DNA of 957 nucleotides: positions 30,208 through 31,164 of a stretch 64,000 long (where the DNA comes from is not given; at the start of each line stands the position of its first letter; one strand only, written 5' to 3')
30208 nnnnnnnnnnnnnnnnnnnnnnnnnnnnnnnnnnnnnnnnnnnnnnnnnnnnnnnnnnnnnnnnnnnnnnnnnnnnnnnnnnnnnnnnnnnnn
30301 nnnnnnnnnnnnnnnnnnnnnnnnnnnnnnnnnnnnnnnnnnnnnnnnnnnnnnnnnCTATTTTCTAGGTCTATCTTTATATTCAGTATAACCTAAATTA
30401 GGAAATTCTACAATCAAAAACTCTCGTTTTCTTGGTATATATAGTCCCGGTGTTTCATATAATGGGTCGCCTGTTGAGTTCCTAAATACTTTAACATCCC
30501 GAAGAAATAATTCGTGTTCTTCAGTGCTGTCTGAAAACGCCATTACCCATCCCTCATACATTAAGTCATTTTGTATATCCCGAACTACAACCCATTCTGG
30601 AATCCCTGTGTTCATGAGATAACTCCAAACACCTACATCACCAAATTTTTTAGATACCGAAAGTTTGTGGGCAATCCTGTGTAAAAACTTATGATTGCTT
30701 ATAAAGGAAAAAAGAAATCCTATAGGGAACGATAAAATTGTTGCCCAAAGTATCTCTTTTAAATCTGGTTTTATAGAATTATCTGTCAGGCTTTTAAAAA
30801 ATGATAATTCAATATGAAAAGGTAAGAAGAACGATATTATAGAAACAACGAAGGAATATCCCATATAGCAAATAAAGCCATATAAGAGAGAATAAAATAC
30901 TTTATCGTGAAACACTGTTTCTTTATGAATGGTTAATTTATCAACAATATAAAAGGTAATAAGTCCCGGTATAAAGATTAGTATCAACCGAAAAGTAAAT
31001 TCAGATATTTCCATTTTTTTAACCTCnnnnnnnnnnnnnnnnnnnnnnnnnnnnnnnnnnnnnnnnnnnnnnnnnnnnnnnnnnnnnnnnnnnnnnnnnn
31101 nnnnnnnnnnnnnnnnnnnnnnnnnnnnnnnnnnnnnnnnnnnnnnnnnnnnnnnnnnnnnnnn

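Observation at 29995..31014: DUF6338-like membrane protein followed by two unannotated paralogous Pro-rich peptides under purifying selection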

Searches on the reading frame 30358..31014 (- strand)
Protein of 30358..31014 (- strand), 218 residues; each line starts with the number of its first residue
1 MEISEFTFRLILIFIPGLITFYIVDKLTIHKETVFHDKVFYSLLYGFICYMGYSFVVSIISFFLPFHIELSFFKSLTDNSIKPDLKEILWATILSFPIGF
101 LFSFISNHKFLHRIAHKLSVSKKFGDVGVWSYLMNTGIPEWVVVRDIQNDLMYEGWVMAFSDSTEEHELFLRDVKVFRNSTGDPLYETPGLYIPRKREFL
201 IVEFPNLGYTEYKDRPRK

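Call 3: search_protein_families(library=pfam, proteins=[window:30358-31014:-], max_evalue=1)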
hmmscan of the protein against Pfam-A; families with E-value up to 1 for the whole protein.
window:30358-31014:- (218 aa): 4 families
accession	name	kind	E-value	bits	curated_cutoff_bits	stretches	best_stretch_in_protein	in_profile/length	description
PF19865.4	DUF6338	-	0.0018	18.3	26.5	1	10-174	11-168/205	Family of unknown function (DUF6338)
PF04138.20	GtrA_DPMS_TM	-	0.0034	18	26.1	1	88-142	28-85/117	GtrA/DPMS, transmembrane domain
PF01445.23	SH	-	0.092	13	27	1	6-41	9-44/57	Viral small hydrophobic protein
PF09945.14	DUF2177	-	0.17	12.5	26.9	1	10-55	48-90/124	Predicted membrane protein (DUF2177)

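Call 13: search_protein_families(library=padloc, proteins=[window:30358-31014:-], max_evalue=1)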
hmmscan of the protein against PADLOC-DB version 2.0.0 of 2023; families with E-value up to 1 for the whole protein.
window:30358-31014:- (218 aa): 0 families

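Call 14: search_protein_families(library=phrogs, proteins=[window:30358-31014:-], max_evalue=1)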
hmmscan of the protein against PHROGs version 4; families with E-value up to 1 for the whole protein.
window:30358-31014:- (218 aa): 2 families
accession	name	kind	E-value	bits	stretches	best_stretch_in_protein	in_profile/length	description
phrog_31429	-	unknown function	0.078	14.3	1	93-125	19-51/88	-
phrog_4525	-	unknown function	0.57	11.1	0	11-179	9-166/206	-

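Call 15: search_protein_families(library=ncbifam, proteins=[window:30358-31014:-], max_evalue=1)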
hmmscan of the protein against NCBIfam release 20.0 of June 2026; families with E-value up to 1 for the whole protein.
window:30358-31014:- (218 aa): 0 families

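Call 17: find_homologous_proteins(query=window:30361-31014:-, max_evalue=0.001)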
Query window:30361-31014:- (218 aa): 80 proteins with E <= 0.001 among 165 candidates.
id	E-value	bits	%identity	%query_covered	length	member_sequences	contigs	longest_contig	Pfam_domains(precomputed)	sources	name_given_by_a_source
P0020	2.7e-142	490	100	100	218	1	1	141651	-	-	-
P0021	1.3e-85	305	64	100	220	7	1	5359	-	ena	-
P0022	2.7e-82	294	59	100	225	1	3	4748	-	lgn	-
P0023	6.1e-82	293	62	100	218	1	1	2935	-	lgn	-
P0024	1.3e-81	292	61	100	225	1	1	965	-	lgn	-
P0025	2.4e-81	291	58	100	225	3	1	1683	-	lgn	-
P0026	9.1e-81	289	57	99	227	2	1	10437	PF19865.5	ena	-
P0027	2.0e-80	288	59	100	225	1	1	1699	-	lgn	-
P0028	8.3e-80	286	59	100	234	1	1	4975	-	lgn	-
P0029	3.0e-76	274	55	100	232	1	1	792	PF19865.5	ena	-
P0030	8.6e-76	273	53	100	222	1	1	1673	-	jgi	jgi:hypothetical protein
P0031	7.2e-75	270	54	100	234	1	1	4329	PF19865.5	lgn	-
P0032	1.5e-74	269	56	100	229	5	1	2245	-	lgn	-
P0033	2.2e-74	268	56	100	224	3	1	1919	-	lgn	-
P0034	2.3e-74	268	57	100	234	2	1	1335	-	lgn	-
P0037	3.0e-73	264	54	100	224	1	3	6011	PF19865.5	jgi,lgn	jgi:hypothetical protein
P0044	7.8e-71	256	55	99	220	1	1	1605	PF19865.5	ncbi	-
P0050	5.8e-68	247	53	100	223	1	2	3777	PF19865.5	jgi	-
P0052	1.3e-67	246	53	97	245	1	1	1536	PF19865.5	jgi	jgi:hypothetical protein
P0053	3.3e-67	245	53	100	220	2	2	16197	PF19865.5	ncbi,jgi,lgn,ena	jgi:hypothetical protein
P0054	4.3e-67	244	55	100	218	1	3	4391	PF19865.5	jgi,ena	-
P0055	3.8e-66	241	52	100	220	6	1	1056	PF19865.5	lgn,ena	-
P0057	1.3e-65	239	54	99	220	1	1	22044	-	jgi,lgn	jgi:hypothetical protein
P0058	4.0e-65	238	51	100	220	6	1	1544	PF19865.5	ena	-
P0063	2.9e-63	232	51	100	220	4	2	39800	PF19865.5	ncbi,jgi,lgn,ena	ncbi:hypothetical protein ES704_00843 [subsurface metagenome]|jgi:hypothetical protein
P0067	1.4e-60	223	49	95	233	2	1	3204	PF19865.5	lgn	-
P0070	3.5e-59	218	48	95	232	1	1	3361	PF19865.5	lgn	-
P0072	9.5e-58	214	48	98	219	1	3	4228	PF19865.5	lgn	-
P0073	1.1e-57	213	46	100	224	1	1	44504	-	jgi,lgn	jgi:hypothetical protein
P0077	4.5e-54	202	50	95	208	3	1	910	PF19865.5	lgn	-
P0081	4.9e-51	192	42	100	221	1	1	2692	PF19865.5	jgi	-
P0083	7.6e-49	185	44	95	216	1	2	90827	-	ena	-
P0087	2.6e-45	173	44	94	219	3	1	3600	PF19865.5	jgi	jgi:hypothetical protein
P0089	2.7e-44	170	39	99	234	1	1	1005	PF19865.5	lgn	-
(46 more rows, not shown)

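Call 19: find_related_loci(query=A2, collection=genome_contigs, flank=6000)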
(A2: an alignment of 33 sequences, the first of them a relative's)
Query A2 (218 aa) in genome_contigs; peptide patterns used: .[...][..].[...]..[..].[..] (x = any residue, [..] = any of these).
31 stretches matched a pattern; 21 encode a relative of the query (tblastn E <= 1e-3); 21 distinct loci.
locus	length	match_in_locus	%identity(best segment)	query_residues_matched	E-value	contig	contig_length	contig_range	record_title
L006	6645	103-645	58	36-218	2e-68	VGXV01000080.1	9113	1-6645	MAG: Planctomycetota bacterium isolate K_DeepCast_100m_m2_328 K_DeepCast_100m_m2_328_Ga0194127_10011241, whole genome sh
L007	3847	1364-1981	51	1-207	1e-66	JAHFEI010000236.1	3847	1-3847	MAG: Nitrospinales bacterium isolate nzgw265 NODE_92853_length_3848_cov_3.100080, whole genome shotgun sequence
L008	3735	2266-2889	43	1-208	1e-58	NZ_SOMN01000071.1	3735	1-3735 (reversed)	Cohnella luojiensis strain CCTCC AB 208254 Scaffold67_1, whole genome shotgun sequence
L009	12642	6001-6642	45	1-211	6e-53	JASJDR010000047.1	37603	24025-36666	MAG: Xenococcus sp. MO_188.B8 MO_188.c_624, whole genome shotgun sequence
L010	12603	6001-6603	41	1-205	2e-51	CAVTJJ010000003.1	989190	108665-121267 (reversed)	MAG: uncultured candidate division Zixibacteria bacterium isolate MFD05942.bin.1.404 genome assembly, contig: contig_177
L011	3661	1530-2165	42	1-211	4e-51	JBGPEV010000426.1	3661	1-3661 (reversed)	MAG: bacterium isolate OBJ_0618_7090110_82 k141_4675517_length_3661_cov_16.0000, whole genome shotgun sequence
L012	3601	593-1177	49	1-193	2e-48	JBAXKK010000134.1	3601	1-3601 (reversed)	MAG: Elusimicrobiota bacterium isolate ELA399 MAG399_134, whole genome shotgun sequence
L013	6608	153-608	49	66-216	5e-47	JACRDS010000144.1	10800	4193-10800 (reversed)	MAG: Elusimicrobia bacterium isolate NC_groundwater_1678_Pr3_B-0.1um_69_20 SR-2_scaffold_141_3002443, whole genome shotg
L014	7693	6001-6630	36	1-209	9e-44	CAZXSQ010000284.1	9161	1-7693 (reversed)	MAG TPA_asm: uncultured bacterium isolate SRP141376_co1_248 genome assembly, contig: NODE_13639_length_9161_cov_3.236547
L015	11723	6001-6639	32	1-213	3e-40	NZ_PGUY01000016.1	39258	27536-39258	Peribacillus deserti strain V1-29 V1-29_contig_16, whole genome shotgun sequence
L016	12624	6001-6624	34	1-208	1e-38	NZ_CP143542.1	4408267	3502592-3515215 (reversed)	Peribacillus sp. SCS-26 chromosome, complete genome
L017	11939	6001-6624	35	1-208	9e-39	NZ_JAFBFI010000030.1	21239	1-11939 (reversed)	Peribacillus deserti strain DSM 105482 Ga0454088_30, whole genome shotgun sequence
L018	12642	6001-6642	33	1-214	9e-39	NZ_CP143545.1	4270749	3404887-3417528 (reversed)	Peribacillus sp. SCS-37 chromosome, complete genome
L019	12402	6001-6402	42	69-203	9e-29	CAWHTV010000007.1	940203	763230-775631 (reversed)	MAG: uncultured delta proteobacterium isolate MFD05705.bin.2.88 genome assembly, contig: contig_35209, whole genome shot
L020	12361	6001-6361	44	76-195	1e-22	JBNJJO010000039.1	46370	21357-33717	MAG: Bacillota bacterium isolate BSd49B 39, whole genome shotgun sequence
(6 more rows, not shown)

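Call 29: find_related_loci(query=A2, collection=viral_contigs, flank=6000)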
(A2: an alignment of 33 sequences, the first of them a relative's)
Query A2 (218 aa) in viral_contigs; peptide patterns used: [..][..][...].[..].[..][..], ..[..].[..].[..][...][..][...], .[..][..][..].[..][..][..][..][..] (x = any residue, [..] = any of these).
100 stretches matched a pattern; 4 encode a relative of the query (tblastn E <= 1e-3); 4 distinct loci.
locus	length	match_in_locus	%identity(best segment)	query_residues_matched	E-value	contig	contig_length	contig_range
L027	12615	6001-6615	41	1-203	1e-44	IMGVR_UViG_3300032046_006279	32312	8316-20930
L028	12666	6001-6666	32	3-218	4e-35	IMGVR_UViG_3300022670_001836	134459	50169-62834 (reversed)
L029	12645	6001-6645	29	11-218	7e-29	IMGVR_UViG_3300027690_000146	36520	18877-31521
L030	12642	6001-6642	30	1-207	1e-23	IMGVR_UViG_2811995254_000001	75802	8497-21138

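Call 30: find_related_loci(query=A2, collection=metagenome_contigs, flank=6000)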
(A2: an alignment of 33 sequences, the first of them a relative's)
Query A2 (218 aa) in metagenome_contigs; peptide patterns used: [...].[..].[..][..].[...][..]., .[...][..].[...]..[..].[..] (x = any residue, [..] = any of these).
136 stretches matched a pattern; 63 encode a relative of the query (tblastn E <= 1e-3); 63 distinct loci.
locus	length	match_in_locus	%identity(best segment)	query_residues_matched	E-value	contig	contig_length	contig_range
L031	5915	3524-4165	64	1-218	3e-91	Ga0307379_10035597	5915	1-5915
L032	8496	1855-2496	64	1-218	3e-89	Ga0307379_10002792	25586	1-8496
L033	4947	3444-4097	58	1-218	6e-87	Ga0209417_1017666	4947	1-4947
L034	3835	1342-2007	56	1-218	8e-82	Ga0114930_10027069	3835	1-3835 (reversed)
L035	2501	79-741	57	2-218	8e-84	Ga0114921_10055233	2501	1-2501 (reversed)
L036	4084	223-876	56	1-218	1e-76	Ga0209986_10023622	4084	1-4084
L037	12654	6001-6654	50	1-218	3e-76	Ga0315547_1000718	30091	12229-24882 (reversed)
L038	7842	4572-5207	51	1-212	5e-76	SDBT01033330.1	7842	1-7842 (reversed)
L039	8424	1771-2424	52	1-218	1e-74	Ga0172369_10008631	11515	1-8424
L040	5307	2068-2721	53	1-218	3e-74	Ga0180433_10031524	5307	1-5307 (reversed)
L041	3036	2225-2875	55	1-217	1e-74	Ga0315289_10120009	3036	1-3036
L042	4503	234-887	49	1-218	8e-74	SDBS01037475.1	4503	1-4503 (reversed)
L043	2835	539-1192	55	1-218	7e-74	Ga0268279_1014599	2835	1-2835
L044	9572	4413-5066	49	1-218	4e-73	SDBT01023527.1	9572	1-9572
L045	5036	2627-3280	54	1-218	8e-72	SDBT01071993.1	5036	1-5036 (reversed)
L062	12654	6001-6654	51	1-218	6e-71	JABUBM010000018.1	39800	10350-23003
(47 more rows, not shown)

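Call 35: predict_structure(alignment_id=A2)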
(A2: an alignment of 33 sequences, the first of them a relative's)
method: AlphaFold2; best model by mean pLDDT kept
length: 218 residues; sequences in the alignment: 33
mean_pLDDT: 85.5   pTM: 0.71
mean pLDDT of the five models: 85.5, 84.5, 84.2, 83.3, 83.2
residues with pLDDT >= 90: 105; 70-90: 87; 50-70: 20; < 50: 6
segments of 3 or more residues with pLDDT < 50: 212-216
pLDDT, mean of each block of 10 residues (from residue 1): 79 95 90 89 96 90 79 84 89 97 90 80 71 72 94 93 76 97 98 90 79 47
secondary structure, 60 per line:
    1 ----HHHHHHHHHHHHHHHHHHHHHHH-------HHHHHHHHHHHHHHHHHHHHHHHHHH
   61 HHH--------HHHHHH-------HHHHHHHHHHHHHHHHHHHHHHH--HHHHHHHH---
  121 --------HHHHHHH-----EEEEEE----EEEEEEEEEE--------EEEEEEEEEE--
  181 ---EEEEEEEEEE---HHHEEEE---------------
elements in order: H5-27 H35-63 H72-77 H85-107 H110-117 H129-135 E141-146 E151-160 E169-178 E184-193 E200-203

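Call 38: fold_search(model_id=the predicted structure, library=pdb)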
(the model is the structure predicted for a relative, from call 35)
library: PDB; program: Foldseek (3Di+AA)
matches with E <= 10: 560; with E <= 0.001: 10
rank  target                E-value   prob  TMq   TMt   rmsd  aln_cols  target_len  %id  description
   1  6qw6_64               2.1e-04  1.00  0.29  0.77   2.4        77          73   19  Structure of the human U5.U4/U6 tri-snRNP at 2.9A resolution. (released 2019-04-17)
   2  5mkl_A4               5.0e-04  1.00  0.28  0.68   2.6        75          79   20  Crystal structure of SmAP (LSm) protein from Sulfolobus acidocaldarius (released 2017-12-20)
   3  6j6g_y                5.6e-04  1.00  0.29  0.71   2.5        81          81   18  Cryo-EM structure of the yeast B*-a2 complex at an average resolution of 3.2 angstrom (released 2019-04-24)
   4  5zwn_d                5.6e-04  1.00  0.29  0.64   2.5        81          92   18  Cryo-EM structure of the yeast pre-B complex at an average resolution of 3.3 angstrom (Part II: U1 snRNP region) (released 2018-08-29)
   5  5mkl_A1               7.5e-04  1.00  0.28  0.68   2.6        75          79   20  Crystal structure of SmAP (LSm) protein from Sulfolobus acidocaldarius (released 2017-12-20)
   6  6n7r_N                7.5e-04  1.00  0.30  0.65   4.2        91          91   18  Saccharomyces cerevisiae spliceosomal E complex (ACT1) (released 2019-09-18)
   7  9l5r_f                7.5e-04  1.00  0.30  0.70   4.1        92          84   16  Cryo-EM structure of the thermophile spliceosome (state ILS) (released 2025-03-12)
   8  9dtr_n                8.9e-04  1.00  0.29  0.72   2.5        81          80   18  Structure of the yeast post-catalytic P complex spliceosome at 2.3 Angstrom resolution (released 2024-12-25)
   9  5mkl_B1               9.5e-04  1.00  0.28  0.68   2.5        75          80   20  Crystal structure of SmAP (LSm) protein from Sulfolobus acidocaldarius (released 2017-12-20)
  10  8ro2_a                9.5e-04  1.00  0.30  0.71   2.5        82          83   15  Integrative Structure of the human intron lariat Spliceosome (ILS'') (released 2024-09-18)
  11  6j6g_l                1.0e-03  1.00  0.29  0.69   2.6        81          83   18  Cryo-EM structure of the yeast B*-a2 complex at an average resolution of 3.2 angstrom (released 2019-04-24)
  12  3jb9_Z                1.3e-03  1.00  0.27  0.65   5.0        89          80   20  Cryo-EM structure of the yeast spliceosome at 3.6 angstrom resolution (released 2015-09-23)
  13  5mkl_A2               1.3e-03  1.00  0.28  0.71   2.6        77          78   19  Crystal structure of SmAP (LSm) protein from Sulfolobus acidocaldarius (released 2017-12-20)
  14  9l5r_d                1.3e-03  1.00  0.25  0.62   2.6        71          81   15  Cryo-EM structure of the thermophile spliceosome (state ILS) (released 2025-03-12)
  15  4pjo_C                1.3e-03  1.00  0.30  0.67   3.3        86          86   19  Minimal U1 snRNP (released 2014-12-31)
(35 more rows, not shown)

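Call 40: search_solved_structures(query=A2, max_evalue=10)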
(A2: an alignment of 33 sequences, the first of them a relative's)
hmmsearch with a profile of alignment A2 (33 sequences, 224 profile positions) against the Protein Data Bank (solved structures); distinct sequences matched with E-value up to 10: 0.

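Call 41: find_encoding_contigs(protein=P0083, flank=10000, max_places=2)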
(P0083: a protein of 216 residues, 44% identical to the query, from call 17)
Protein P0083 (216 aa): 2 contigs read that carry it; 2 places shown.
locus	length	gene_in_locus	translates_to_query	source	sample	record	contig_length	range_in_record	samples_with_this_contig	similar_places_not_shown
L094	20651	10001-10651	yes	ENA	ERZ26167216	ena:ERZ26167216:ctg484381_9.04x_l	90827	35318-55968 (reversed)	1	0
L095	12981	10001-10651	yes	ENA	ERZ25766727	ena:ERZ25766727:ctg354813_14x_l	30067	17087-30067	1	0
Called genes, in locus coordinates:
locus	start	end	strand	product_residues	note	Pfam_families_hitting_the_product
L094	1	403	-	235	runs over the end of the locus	-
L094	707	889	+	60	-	PF02604:PhdYeFM_antitox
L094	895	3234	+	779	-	PF04313:HSDR_N, PF13588:HSDR_N_2 (weak), PF00270:DEAD, PF04851:ResIII, PF18766:SWI2_SNF2, PF00271:Helicase_C (faint), PF08463:EcoEI_R_C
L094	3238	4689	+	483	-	PF12161:HsdM_N, PF02384:N6_Mtase, PF01170:UPF0020 (weak), PF07669:Eco57I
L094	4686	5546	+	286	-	PF01420:Methylase_S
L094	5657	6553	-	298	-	PF01609:DDE_Tnp_1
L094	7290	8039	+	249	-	PF01420:Methylase_S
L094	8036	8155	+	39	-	-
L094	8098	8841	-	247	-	PF00589:Phage_integrase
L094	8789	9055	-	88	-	-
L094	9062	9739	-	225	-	PF00448:SRP54 (weak), PF01656:CbiA, PF07015:VirC1, PF09140:MipZ (faint), PF13614:AAA_31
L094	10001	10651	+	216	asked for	-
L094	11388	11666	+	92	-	-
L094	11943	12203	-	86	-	-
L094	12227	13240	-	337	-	PF02899:Phage_int_SAM_1 (faint), PF00589:Phage_integrase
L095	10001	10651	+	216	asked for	-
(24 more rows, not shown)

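Call 42: find_encoding_contigs(protein=P0073, flank=10000, max_places=2)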
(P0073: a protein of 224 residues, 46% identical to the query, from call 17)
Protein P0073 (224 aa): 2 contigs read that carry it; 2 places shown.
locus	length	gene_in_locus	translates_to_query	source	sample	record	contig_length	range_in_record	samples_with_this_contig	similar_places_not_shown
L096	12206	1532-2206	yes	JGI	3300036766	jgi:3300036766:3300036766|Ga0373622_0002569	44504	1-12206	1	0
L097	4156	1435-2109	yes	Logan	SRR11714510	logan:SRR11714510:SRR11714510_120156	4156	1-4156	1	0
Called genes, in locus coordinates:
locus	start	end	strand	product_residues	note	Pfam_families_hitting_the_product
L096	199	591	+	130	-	PF12844:HTH_19 (faint), PF15731:MqsA_antitoxin (faint), PF01381:HTH_3, PF13022:HTH_Tnp_1_2 (faint), PF13384:HTH_23 (faint), PF13518:HTH_28 (faint), PF13560:HTH_31 (weak), PF01381:HTH_3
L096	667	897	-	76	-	PF09954:DUF2188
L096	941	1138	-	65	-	PF07411:DUF1508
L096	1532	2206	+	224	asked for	-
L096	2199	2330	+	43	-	-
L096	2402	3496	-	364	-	PF00753:Lactamase_B (faint)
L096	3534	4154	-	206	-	-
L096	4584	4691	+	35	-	-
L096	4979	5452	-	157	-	PF10137:CAP12-PCTIR_TIR (weak), PF13676:TIR_2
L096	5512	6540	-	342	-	PF00753:Lactamase_B, PF23023:Anti-Pycsar_Apyc1 (weak)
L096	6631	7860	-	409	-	PF00149:Metallophos (weak)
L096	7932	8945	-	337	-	PF04909:Amidohydro_2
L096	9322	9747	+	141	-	PF13518:HTH_28 (faint), PF12844:HTH_19 (weak), PF13560:HTH_31 (weak), PF01381:HTH_3, PF13560:HTH_31 (weak), PF01381:HTH_3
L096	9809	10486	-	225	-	-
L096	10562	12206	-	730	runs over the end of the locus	PF01935:DUF87 (weak), PF10412:TrwB_AAD_bind, PF12696:TraG-D_C (weak)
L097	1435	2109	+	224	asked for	-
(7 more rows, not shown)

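Call 43: find_encoding_contigs(protein=P0063, flank=10000, max_places=2)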
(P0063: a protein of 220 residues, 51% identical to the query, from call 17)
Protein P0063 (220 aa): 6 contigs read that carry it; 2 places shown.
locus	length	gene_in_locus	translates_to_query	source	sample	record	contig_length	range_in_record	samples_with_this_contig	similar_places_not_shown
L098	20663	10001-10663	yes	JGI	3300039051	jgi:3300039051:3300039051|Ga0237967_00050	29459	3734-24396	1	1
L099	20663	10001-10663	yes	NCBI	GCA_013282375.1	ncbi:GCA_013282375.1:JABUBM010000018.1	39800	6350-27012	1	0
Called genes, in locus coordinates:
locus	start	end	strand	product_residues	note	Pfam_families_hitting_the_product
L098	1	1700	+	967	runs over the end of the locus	PF01139:RtcB (weak), PF14890:Intein_splicing, PF01139:RtcB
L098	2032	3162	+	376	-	-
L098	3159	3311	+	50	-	-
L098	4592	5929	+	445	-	PF04326:SLFN_AlbA_2, PF13749:HATPase_c_4, PF13412:HTH_24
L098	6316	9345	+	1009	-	PF02384:N6_Mtase, PF20473:MmeI_Mtase, PF07669:Eco57I, PF18135:Type_ISP_C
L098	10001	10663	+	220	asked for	PF19865:DUF6338 (weak)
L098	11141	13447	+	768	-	-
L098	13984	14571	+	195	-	PF14487:DarT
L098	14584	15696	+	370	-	PF01661:Macro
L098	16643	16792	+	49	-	-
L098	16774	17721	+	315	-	PF02540:NAD_synthase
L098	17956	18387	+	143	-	PF01243:PNPOx_N, PF12900:Pyridox_ox_2 (weak), PF16242:Pyrid_ox_like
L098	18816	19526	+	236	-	PF06283:ThuA (weak), PF09825:BPL_N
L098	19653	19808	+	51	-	-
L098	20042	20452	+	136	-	PF00571:CBS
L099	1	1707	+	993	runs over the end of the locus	PF01139:RtcB (weak), PF14890:Intein_splicing, PF01139:RtcB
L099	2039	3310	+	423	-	PF02403:Seryl_tRNA_N, PF00587:tRNA-synt_2b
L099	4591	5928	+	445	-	PF04326:SLFN_AlbA_2, PF13749:HATPase_c_4, PF13412:HTH_24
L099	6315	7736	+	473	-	PF02384:N6_Mtase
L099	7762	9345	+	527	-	PF07669:Eco57I, PF18135:Type_ISP_C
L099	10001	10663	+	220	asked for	PF19865:DUF6338 (weak)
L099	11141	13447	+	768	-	-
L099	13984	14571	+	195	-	PF14487:DarT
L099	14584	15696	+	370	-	PF01661:Macro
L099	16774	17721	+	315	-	PF02540:NAD_synthase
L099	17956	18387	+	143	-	PF01243:PNPOx_N, PF12900:Pyridox_ox_2 (weak), PF16242:Pyrid_ox_like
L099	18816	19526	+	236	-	PF06283:ThuA (weak), PF09825:BPL_N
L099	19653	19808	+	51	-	-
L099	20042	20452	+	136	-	PF00571:CBS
